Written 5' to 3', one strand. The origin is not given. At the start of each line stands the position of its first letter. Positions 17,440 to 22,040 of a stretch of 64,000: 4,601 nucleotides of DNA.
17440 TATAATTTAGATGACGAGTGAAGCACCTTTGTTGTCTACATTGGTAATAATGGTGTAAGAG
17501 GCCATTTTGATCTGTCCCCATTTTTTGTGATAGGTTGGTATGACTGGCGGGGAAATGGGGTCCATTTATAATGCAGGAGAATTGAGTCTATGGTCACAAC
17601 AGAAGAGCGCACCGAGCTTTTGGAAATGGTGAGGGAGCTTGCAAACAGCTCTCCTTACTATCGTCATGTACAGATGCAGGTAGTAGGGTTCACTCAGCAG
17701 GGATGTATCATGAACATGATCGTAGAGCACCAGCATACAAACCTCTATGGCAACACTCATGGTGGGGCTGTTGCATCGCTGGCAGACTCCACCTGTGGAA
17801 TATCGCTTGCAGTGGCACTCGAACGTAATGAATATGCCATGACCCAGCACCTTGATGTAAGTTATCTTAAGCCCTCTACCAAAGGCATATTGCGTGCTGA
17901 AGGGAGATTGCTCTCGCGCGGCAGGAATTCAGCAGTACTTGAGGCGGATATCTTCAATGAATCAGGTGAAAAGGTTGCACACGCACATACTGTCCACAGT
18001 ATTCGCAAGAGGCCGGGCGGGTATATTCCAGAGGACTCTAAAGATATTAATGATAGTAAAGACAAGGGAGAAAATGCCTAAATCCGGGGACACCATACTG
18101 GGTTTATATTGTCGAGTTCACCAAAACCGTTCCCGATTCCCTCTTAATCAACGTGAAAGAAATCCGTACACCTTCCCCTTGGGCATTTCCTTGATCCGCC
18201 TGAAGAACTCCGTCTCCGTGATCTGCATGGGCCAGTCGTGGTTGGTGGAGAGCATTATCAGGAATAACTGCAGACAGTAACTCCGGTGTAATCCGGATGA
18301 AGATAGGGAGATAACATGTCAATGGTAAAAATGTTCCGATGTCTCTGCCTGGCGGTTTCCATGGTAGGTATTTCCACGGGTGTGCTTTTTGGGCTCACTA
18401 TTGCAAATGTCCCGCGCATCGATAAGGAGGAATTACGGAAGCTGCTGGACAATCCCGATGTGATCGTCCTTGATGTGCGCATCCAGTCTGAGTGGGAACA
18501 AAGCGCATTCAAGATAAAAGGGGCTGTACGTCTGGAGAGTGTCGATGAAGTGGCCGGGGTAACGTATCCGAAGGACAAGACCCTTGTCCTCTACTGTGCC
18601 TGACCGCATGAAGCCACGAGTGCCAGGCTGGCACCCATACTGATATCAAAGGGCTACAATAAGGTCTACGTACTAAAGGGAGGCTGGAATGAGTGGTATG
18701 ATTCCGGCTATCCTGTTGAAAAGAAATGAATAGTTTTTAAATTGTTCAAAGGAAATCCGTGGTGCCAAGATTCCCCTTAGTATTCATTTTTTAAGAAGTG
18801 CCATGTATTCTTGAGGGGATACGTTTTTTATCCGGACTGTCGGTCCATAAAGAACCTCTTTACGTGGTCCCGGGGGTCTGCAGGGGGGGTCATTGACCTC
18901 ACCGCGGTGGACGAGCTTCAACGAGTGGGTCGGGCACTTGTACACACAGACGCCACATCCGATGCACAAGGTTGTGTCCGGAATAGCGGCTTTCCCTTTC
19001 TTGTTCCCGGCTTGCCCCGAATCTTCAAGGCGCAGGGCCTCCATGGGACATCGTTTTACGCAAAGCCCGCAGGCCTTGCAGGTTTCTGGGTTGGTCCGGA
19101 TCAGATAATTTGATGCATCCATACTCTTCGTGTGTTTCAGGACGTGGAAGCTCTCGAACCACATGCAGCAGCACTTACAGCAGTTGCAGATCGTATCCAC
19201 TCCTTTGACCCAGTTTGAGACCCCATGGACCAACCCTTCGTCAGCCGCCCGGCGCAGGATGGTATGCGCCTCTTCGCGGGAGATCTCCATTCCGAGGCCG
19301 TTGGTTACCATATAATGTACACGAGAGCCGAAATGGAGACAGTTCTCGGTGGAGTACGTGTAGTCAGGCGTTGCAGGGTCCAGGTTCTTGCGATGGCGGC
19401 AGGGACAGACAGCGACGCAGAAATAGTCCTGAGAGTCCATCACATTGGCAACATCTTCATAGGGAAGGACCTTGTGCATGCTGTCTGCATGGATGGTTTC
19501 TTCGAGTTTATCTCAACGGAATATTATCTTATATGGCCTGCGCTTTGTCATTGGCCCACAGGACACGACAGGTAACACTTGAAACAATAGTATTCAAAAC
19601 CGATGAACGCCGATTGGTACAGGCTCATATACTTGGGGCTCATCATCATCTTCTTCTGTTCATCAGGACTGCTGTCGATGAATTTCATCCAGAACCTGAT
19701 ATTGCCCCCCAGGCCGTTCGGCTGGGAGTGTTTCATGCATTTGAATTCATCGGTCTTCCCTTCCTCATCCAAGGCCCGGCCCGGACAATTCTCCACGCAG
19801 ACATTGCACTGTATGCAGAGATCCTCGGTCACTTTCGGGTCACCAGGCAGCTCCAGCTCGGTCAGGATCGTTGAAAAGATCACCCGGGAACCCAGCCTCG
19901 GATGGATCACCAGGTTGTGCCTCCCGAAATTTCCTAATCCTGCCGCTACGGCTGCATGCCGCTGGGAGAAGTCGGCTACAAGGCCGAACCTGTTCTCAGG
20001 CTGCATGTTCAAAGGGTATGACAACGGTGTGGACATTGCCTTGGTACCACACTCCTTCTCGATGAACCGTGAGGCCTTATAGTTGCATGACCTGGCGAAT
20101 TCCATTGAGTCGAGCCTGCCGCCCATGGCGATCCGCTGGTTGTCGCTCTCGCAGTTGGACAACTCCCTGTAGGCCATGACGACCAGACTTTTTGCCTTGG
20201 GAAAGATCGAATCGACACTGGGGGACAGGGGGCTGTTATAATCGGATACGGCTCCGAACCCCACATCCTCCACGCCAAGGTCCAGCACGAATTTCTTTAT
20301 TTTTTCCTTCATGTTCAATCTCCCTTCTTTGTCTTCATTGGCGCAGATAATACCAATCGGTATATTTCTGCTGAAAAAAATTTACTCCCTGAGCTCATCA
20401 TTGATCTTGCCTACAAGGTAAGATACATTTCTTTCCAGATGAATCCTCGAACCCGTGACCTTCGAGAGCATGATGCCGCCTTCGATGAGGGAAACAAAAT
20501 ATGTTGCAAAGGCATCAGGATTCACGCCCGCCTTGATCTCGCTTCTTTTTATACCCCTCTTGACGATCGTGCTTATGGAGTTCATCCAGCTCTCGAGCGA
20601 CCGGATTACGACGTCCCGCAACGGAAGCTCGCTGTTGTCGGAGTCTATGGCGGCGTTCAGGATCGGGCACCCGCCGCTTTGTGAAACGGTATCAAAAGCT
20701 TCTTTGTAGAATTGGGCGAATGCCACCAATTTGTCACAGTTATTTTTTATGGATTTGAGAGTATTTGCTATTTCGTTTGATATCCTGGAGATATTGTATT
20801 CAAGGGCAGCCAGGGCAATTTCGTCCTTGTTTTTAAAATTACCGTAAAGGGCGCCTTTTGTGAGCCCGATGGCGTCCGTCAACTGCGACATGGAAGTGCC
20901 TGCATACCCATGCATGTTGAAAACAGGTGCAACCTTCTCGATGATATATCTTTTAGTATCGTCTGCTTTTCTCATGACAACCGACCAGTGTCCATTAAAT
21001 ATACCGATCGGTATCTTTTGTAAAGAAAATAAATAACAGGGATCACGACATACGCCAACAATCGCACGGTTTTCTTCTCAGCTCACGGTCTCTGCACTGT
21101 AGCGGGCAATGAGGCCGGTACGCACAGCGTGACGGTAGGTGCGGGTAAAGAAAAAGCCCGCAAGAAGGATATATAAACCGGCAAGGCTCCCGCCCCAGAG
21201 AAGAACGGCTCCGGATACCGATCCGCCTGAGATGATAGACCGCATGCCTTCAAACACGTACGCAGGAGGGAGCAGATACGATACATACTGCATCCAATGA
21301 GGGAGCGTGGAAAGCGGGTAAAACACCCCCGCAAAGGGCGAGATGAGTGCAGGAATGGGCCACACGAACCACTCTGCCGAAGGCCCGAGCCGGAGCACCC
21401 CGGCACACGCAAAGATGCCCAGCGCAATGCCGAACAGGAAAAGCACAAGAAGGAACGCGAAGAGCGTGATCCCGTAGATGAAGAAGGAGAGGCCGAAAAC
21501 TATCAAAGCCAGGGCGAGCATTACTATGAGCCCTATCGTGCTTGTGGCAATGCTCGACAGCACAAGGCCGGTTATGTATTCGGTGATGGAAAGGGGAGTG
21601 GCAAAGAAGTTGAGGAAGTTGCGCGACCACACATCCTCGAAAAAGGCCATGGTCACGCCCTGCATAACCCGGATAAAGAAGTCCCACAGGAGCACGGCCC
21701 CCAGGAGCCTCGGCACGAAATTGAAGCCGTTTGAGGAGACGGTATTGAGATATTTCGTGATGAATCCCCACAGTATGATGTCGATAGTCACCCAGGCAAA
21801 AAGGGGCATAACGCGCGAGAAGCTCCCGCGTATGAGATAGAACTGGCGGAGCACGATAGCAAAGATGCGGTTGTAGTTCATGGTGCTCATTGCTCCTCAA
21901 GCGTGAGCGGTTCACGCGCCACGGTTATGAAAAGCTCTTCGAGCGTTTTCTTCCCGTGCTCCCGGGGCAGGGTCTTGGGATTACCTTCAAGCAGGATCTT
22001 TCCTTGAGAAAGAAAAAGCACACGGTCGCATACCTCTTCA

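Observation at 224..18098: GGGGAC-core short interspersed repeat superfamily fills the intergenic DNA of nt 1-18,100 and is not seen in the other 46 kb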

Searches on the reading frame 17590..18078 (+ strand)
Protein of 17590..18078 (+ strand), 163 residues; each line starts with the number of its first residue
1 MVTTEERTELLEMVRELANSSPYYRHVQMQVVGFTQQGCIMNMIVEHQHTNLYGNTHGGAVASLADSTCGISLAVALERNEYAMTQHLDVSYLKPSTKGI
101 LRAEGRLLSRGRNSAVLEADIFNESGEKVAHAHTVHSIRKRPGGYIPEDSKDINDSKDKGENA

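Call 51: search_protein_families(library=pfam, proteins=[window:17590-18078:+], max_evalue=0.001)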
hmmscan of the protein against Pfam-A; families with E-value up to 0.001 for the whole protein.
window:17590-18078:+ (163 aa): 2 families
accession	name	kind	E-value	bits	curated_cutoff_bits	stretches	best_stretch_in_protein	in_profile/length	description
PF03061.28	4HBT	-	3.1e-14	53.5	20.6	1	53-129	1-78/79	Thioesterase superfamily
PF14539.12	DUF4442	-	2.3e-10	41.2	25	1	17-134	9-128/132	Domain of unknown function (DUF4442)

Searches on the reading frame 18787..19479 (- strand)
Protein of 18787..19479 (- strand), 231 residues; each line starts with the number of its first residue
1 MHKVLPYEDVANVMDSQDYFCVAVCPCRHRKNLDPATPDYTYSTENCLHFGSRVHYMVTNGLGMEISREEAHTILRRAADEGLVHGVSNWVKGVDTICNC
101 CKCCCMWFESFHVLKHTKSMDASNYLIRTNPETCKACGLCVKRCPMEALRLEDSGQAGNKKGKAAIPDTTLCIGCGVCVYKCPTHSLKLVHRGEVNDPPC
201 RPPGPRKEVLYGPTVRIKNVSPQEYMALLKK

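Call 51: search_protein_families(library=pfam, proteins=[window:18787-19479:-], max_evalue=0.001)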
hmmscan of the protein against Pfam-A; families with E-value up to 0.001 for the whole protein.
window:18787-19479:- (231 aa): 8 families
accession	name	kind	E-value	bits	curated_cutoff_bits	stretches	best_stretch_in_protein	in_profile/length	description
PF00037.32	Fer4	-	8.4e-11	41.7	21.1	2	167-185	3-21/24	4Fe-4S binding domain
PF13237.11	Fer4_10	-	1.7e-10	41.1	25.5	1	127-183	2-53/53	4Fe-4S dicluster domain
PF12838.12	Fer4_7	-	1e-09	39.1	27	1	133-184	1-50/52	4Fe-4S dicluster domain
PF13187.11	Fer4_9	-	6.6e-09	36.1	27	1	134-185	2-50/52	4Fe-4S dicluster domain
PF12837.12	Fer4_6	-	3.1e-06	27.3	25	1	168-185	5-22/24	4Fe-4S binding domain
PF13484.11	Fer4_16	-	2.6e-05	25.3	30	0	134-156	2-23/66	4Fe-4S double cluster binding domain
PF12797.12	Fer4_2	-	2.9e-05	24.2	24.5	0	128-145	4-21/22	4Fe-4S binding domain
PF14697.11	Fer4_21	-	0.00047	20.7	35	0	168-190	4-26/59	4Fe-4S dicluster domain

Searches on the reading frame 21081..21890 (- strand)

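Call 80: search_protein_families(library=pfam, proteins=[window:21081-21890:-], max_evalue=0.00001)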
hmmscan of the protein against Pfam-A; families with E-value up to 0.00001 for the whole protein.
window:21081-21890:- (270 aa): 2 families
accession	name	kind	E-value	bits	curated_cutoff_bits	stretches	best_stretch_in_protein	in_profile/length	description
PF01061.29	ABC2_membrane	-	9.9e-13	48.5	26.9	1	10-220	4-210/211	ABC-2 type transporter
PF12698.13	ABC2_membrane_3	-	4.3e-07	29.8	31.6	1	62-245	164-340/347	ABC-2 family transporter protein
